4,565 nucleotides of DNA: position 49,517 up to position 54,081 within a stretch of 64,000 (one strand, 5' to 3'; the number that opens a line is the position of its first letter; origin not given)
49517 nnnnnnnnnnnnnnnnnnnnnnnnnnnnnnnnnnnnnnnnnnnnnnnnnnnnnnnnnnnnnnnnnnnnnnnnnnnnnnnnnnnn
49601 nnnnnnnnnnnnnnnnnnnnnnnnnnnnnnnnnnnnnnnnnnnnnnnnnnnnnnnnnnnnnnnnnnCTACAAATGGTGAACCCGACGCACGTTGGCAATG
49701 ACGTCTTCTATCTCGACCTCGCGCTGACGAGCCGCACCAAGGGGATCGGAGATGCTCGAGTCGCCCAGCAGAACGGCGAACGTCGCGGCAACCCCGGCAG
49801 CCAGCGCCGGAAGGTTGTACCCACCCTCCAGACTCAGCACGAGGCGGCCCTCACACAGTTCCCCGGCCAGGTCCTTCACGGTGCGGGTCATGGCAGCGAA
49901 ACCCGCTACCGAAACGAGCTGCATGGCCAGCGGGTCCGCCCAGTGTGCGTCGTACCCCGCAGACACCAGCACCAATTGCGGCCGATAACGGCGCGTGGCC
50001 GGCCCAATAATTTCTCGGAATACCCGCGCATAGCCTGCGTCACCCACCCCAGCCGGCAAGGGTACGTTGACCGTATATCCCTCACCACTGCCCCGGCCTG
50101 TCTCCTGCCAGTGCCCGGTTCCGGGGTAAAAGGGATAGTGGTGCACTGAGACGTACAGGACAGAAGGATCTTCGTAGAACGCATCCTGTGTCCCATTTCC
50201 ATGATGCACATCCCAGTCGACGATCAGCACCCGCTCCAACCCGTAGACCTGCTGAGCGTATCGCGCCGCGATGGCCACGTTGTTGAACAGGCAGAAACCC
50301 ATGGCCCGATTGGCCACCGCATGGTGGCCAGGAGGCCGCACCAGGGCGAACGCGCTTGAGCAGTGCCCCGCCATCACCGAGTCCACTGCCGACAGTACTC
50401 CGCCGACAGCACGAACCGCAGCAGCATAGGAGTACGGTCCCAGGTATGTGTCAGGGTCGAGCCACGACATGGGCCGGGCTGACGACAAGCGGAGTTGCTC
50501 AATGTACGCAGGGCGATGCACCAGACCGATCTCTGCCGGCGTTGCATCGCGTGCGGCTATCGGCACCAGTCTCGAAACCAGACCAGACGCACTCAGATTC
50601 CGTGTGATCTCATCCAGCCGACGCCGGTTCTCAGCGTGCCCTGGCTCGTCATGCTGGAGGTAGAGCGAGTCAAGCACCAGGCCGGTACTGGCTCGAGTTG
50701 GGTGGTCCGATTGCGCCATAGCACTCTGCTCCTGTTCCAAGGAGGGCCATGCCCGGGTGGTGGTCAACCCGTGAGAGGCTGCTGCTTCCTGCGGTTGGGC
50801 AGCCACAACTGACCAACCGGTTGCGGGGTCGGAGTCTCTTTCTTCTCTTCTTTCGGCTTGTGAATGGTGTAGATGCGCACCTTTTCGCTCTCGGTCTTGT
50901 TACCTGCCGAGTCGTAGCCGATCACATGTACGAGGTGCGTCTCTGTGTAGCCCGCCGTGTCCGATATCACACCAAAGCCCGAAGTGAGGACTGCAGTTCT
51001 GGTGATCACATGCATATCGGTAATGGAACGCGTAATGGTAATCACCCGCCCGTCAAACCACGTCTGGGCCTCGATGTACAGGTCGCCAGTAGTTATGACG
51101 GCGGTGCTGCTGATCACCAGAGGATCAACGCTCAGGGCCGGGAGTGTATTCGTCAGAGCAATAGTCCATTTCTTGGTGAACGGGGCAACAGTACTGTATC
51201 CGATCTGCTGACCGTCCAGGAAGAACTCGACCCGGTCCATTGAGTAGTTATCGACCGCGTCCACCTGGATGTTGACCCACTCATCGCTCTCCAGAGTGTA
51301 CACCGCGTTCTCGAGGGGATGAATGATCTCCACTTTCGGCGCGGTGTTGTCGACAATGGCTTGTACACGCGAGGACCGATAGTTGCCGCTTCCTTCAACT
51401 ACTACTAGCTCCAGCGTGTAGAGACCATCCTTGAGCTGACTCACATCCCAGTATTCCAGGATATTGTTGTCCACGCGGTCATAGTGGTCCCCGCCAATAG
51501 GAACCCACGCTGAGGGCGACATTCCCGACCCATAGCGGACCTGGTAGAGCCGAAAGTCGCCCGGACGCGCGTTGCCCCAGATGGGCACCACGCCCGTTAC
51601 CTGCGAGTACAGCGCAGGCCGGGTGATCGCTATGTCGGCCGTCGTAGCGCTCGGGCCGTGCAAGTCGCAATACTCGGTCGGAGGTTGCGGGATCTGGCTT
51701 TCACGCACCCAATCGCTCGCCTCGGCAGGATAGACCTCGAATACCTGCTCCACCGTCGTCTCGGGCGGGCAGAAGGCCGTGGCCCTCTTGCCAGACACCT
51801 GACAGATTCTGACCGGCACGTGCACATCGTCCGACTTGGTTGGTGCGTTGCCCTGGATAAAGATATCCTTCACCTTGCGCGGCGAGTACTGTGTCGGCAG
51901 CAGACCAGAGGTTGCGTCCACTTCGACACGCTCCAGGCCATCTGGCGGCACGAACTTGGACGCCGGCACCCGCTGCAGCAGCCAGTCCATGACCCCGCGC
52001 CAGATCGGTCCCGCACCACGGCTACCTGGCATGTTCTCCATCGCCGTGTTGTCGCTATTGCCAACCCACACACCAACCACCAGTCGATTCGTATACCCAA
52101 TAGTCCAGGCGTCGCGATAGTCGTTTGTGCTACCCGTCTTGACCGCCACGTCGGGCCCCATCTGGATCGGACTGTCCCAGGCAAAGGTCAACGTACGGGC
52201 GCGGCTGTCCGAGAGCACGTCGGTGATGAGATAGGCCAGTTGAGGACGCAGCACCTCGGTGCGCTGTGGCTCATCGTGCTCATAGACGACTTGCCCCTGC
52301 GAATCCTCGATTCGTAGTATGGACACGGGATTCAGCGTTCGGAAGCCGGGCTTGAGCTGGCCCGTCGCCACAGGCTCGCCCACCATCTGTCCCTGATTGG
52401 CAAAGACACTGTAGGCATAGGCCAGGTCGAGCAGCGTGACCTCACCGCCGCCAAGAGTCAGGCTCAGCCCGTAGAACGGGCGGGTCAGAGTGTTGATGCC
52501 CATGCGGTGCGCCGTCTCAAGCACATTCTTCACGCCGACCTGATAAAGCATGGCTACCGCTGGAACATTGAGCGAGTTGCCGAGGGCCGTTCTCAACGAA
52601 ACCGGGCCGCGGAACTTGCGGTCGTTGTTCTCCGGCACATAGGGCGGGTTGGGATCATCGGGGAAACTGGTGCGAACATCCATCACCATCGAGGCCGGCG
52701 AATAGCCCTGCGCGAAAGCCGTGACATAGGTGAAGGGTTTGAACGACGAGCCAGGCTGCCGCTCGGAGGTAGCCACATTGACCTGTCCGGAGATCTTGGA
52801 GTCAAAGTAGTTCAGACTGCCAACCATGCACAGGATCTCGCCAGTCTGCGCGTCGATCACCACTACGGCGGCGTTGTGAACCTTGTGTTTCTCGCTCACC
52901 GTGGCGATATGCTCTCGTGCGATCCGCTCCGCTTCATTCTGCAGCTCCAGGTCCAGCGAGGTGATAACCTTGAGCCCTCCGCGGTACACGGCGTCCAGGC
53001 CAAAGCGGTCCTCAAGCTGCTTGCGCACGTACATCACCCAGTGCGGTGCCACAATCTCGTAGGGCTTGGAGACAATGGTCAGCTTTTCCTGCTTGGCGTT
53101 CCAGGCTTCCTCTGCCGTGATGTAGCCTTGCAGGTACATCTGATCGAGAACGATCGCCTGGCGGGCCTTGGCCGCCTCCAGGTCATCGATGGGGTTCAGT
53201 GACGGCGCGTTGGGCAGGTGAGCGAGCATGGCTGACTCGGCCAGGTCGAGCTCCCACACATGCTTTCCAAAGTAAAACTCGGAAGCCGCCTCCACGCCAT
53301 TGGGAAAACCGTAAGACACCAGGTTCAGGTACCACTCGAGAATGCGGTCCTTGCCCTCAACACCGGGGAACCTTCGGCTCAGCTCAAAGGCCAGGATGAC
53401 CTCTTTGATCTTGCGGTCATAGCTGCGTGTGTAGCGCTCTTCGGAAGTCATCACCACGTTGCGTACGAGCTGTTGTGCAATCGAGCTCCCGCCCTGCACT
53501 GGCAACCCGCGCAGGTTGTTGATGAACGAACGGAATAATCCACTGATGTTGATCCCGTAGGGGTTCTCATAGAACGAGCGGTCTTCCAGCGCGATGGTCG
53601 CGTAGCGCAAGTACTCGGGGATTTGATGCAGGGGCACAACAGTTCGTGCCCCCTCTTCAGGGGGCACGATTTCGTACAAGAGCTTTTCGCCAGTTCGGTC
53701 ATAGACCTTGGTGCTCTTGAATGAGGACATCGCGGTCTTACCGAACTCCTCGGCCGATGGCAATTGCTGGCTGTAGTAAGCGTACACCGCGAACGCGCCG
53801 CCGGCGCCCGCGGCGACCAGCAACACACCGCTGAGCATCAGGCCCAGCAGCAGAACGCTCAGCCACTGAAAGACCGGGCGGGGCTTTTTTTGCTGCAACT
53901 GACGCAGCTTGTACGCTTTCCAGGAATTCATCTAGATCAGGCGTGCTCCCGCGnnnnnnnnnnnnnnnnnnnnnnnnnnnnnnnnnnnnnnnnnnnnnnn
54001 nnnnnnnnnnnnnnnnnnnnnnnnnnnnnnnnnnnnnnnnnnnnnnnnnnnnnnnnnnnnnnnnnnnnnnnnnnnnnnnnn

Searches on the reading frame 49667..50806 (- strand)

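Call 39: search_protein_families(library=pfam, proteins=[window:49667-50806:-], max_evalue=0.001)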
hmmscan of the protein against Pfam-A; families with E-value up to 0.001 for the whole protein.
window:49667-50806:- (379 aa): 1 family
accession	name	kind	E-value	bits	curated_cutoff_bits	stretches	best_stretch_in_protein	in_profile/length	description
PF00850.24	Hist_deacetyl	-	2.1e-101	339.7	27.9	1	57-345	1-297/298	Histone deacetylase domain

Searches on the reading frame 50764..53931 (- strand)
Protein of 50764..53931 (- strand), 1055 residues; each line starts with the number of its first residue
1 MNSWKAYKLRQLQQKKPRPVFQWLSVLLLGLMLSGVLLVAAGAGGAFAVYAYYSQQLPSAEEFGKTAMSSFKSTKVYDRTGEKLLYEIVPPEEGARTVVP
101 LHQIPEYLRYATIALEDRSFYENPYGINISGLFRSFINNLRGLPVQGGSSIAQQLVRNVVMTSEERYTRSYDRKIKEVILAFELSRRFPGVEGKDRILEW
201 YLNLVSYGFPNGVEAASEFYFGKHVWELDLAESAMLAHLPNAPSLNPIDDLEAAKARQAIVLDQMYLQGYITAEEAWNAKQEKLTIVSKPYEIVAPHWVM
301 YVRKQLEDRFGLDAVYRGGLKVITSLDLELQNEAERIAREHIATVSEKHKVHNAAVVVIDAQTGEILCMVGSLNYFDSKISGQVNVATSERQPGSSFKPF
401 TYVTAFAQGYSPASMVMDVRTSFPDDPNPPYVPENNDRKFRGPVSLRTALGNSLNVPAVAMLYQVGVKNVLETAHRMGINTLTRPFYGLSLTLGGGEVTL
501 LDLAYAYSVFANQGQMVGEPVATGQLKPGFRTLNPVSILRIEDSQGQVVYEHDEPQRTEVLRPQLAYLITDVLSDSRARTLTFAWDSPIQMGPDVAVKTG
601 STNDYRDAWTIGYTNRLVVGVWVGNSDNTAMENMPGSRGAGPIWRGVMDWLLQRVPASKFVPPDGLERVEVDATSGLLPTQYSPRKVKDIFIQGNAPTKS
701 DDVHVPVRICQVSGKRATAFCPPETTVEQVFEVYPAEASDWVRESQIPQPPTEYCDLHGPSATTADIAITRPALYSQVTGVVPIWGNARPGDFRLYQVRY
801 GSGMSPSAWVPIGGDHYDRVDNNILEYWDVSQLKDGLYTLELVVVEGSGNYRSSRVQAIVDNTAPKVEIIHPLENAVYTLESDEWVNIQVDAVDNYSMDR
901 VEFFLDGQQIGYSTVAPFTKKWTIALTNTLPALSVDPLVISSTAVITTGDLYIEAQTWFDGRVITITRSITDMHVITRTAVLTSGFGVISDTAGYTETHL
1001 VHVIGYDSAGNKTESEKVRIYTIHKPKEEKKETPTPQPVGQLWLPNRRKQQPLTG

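Call 9: search_protein_families(library=pfam, proteins=[window:50764-53931:-], max_evalue=0.001)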
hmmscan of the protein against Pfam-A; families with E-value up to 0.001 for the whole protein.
window:50764-53931:- (1055 aa): 3 families
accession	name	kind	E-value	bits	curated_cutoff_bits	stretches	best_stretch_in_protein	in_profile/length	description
PF00912.28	Transgly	-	1.1e-45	155.7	27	1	92-265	10-177/178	Transglycosylase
PF00905.27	Transpeptidase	-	7.6e-19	68.5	22.1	1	355-627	2-282/299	Penicillin binding protein transpeptidase domain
PF17957.7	Big_7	-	6.1e-09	36.8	24.1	1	865-928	1-63/70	Bacterial Ig domain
